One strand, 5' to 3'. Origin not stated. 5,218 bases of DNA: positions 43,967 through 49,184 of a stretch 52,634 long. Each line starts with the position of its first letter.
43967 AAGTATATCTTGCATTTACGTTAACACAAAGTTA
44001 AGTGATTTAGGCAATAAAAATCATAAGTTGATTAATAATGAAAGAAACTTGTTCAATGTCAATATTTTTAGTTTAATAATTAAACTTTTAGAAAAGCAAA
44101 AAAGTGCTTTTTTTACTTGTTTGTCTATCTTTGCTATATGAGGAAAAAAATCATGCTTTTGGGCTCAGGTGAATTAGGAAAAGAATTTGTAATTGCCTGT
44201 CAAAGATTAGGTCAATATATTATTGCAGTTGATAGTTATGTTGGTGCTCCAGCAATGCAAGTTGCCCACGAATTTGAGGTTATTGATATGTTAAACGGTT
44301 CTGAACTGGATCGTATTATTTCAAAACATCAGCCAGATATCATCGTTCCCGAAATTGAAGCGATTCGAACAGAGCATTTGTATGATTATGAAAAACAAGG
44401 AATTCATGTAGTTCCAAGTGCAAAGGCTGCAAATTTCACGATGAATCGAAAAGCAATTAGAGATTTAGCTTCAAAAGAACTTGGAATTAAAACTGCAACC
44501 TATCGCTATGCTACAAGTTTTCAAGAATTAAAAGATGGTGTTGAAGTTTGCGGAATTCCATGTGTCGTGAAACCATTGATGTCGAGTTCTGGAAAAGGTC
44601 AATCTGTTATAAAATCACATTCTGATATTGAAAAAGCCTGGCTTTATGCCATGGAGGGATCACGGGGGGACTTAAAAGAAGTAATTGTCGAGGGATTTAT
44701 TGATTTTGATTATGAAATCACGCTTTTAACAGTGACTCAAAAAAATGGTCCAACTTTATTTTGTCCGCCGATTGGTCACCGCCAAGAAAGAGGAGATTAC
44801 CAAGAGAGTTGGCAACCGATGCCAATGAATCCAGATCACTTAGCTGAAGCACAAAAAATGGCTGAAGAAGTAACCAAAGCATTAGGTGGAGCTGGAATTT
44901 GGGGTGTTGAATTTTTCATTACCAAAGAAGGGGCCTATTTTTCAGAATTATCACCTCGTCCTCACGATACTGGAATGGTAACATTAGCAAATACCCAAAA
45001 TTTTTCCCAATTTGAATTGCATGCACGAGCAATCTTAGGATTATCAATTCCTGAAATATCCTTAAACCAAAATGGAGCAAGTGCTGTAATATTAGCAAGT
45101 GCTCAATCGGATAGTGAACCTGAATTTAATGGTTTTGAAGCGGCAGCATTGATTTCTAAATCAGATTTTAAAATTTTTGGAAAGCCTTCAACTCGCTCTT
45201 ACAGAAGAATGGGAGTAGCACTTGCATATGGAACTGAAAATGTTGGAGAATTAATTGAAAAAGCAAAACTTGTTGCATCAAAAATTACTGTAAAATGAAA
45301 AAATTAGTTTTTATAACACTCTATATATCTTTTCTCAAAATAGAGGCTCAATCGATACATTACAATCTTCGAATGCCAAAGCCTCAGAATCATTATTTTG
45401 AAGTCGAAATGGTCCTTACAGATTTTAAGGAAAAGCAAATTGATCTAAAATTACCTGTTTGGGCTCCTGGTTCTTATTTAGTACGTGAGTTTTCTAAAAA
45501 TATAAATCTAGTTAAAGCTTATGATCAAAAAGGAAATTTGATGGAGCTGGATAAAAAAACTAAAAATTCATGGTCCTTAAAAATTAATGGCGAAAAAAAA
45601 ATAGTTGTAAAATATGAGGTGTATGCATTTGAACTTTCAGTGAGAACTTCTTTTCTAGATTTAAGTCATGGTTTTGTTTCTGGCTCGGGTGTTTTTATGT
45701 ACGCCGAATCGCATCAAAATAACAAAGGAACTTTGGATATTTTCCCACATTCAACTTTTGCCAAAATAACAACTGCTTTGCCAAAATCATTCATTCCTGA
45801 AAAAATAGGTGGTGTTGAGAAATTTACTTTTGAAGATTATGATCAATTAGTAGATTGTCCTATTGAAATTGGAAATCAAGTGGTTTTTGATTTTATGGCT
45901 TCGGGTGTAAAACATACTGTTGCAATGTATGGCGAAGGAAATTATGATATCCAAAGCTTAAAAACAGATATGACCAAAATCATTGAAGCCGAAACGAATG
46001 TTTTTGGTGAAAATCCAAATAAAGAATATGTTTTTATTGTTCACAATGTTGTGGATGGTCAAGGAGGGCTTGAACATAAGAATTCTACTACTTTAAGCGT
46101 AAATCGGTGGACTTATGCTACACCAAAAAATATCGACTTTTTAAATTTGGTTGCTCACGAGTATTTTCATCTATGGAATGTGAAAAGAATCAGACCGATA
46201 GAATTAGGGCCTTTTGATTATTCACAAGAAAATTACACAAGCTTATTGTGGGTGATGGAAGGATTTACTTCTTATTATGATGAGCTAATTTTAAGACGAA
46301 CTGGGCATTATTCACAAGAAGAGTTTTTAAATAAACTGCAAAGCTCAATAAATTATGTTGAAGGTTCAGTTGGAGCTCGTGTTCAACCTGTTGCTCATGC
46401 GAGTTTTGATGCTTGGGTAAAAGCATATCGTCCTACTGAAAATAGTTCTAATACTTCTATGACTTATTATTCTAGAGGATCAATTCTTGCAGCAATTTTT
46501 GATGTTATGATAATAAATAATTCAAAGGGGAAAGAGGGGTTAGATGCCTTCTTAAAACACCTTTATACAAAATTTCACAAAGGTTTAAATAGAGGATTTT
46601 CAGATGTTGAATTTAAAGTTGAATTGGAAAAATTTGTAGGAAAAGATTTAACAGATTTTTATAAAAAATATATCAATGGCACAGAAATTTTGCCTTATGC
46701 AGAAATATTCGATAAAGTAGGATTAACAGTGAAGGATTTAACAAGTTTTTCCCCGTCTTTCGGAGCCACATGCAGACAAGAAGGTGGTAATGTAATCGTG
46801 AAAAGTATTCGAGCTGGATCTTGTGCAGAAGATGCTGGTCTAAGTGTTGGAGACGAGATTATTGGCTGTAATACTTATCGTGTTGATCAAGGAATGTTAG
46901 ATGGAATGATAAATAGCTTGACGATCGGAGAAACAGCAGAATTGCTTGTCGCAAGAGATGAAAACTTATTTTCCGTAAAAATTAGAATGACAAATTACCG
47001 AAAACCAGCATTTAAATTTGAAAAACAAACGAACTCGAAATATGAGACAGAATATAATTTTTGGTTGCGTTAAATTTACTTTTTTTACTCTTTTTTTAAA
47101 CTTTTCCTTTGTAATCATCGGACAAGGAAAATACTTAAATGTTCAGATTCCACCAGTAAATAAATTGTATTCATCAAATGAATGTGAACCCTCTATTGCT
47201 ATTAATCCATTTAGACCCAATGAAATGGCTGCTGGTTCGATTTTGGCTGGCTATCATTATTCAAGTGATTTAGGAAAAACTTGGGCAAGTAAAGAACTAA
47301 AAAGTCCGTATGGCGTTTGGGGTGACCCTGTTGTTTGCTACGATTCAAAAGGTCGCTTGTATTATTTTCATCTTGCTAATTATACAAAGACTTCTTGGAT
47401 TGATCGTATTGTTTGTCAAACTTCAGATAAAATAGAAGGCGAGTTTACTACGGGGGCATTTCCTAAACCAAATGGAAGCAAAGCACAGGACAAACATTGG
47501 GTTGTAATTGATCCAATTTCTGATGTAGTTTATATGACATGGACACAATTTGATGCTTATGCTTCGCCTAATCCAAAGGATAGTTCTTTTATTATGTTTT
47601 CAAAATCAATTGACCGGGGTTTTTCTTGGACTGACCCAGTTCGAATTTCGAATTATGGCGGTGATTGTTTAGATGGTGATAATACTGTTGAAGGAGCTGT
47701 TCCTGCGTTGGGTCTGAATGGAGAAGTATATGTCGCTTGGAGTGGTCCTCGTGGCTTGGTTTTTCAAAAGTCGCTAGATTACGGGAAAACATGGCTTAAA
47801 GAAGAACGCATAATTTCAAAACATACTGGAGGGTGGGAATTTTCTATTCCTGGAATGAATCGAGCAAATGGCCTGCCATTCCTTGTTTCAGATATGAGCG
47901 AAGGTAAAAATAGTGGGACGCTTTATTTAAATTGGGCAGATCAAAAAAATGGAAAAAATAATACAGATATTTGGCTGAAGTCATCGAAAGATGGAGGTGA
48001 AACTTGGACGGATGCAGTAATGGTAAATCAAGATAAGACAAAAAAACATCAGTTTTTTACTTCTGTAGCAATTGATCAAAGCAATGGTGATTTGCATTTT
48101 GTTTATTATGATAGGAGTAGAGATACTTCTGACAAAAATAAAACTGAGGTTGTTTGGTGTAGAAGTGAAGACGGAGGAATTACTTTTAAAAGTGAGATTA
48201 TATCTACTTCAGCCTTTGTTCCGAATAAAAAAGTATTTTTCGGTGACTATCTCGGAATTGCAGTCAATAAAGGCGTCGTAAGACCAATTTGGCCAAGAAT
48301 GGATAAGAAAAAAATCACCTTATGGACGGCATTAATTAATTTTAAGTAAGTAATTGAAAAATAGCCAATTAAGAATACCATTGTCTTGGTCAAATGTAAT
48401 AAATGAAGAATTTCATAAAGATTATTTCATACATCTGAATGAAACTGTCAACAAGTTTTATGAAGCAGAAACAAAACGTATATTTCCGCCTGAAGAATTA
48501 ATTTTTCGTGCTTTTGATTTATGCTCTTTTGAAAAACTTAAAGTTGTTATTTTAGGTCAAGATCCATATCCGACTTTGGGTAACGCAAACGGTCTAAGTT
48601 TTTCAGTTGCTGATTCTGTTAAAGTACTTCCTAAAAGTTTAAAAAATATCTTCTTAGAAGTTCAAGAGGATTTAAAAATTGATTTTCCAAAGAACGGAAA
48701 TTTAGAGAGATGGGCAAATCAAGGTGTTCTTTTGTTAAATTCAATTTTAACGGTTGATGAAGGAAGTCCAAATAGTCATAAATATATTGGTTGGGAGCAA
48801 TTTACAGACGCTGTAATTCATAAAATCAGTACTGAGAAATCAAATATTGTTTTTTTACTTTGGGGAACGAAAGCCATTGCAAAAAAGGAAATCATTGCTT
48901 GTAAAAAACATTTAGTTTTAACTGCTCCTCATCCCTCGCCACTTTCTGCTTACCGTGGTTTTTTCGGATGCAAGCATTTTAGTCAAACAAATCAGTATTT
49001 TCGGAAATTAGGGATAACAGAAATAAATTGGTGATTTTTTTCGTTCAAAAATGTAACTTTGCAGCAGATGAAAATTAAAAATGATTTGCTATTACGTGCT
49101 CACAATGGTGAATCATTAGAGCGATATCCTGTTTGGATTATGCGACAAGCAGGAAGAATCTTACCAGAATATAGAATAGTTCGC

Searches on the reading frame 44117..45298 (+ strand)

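Call 116: search_protein_families(library=pfam, proteins=[window:44117-45298:+], max_evalue=0.00001)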
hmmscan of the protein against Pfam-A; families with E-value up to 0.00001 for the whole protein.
window:44117-45298:+ (393 aa): 5 families
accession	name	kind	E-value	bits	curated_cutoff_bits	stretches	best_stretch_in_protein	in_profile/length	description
PF02222.28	ATP-grasp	-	1.1e-54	185.3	27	1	119-299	3-179/179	ATP-grasp domain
PF21244.3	PurT_C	-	2.7e-15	56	26.7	1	320-390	1-68/68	PurT, C-terminal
PF22660.2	RS_preATP-grasp-like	-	1.5e-10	41.8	27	1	10-104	2-93/98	Ribonucleotide synthetase preATP-grasp domain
PF07478.18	Dala_Dala_lig_C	-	5.7e-09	36.2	24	1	138-282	28-176/204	D-ala D-ala ligase C-terminus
PF02655.19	ATP-grasp_3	-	9.3e-06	26.2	23.2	0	147-283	32-158/160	ATP-grasp domain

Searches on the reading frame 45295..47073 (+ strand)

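Call 42: search_protein_families(library=pfam, proteins=[window:45295-47073:+], max_evalue=0.00001)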
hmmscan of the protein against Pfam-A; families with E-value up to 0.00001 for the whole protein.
window:45295-47073:+ (592 aa): 3 families
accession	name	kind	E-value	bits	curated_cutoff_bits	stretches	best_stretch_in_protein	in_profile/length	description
PF17899.6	Peptidase_M61_N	-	5.5e-48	163.6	23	1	22-194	1-168/168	Peptidase M61 N-terminal domain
PF05299.18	Peptidase_M61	-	1.1e-45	155.3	22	1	282-397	2-117/118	M61 glycyl aminopeptidase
PF13180.12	PDZ_2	-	1.3e-06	29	27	1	488-563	2-78/80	PDZ domain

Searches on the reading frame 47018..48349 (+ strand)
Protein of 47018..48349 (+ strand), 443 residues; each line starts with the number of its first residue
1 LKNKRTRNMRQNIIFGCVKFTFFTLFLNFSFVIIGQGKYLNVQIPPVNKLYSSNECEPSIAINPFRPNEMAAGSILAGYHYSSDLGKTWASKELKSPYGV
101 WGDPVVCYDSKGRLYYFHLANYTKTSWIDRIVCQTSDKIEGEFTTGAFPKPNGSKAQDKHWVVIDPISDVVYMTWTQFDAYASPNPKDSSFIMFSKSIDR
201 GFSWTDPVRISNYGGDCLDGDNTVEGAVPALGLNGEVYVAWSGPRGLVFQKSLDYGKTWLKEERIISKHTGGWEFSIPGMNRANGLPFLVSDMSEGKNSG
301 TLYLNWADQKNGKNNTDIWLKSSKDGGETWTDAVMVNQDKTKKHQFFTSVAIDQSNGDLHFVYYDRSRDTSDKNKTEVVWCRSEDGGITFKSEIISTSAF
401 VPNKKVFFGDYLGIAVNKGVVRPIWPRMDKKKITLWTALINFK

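Call 42: search_protein_families(library=pfam, proteins=[window:47018-48349:+], max_evalue=0.00001)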
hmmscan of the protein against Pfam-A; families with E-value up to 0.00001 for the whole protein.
window:47018-48349:+ (443 aa): 1 family
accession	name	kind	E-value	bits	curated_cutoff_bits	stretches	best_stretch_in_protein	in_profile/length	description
PF13088.12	BNR_2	-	3e-08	33.8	31.4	0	301-392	2-96/277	BNR repeat-like domain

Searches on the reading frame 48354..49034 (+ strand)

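Call 116: search_protein_families(library=pfam, proteins=[window:48354-49034:+], max_evalue=0.00001)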
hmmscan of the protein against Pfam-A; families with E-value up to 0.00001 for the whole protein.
window:48354-49034:+ (226 aa): 1 family
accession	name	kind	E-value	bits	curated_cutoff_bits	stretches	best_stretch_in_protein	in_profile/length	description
PF03167.25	UDG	-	4.3e-17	63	24.3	1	56-217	3-141/141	Uracil DNA glycosylase superfamily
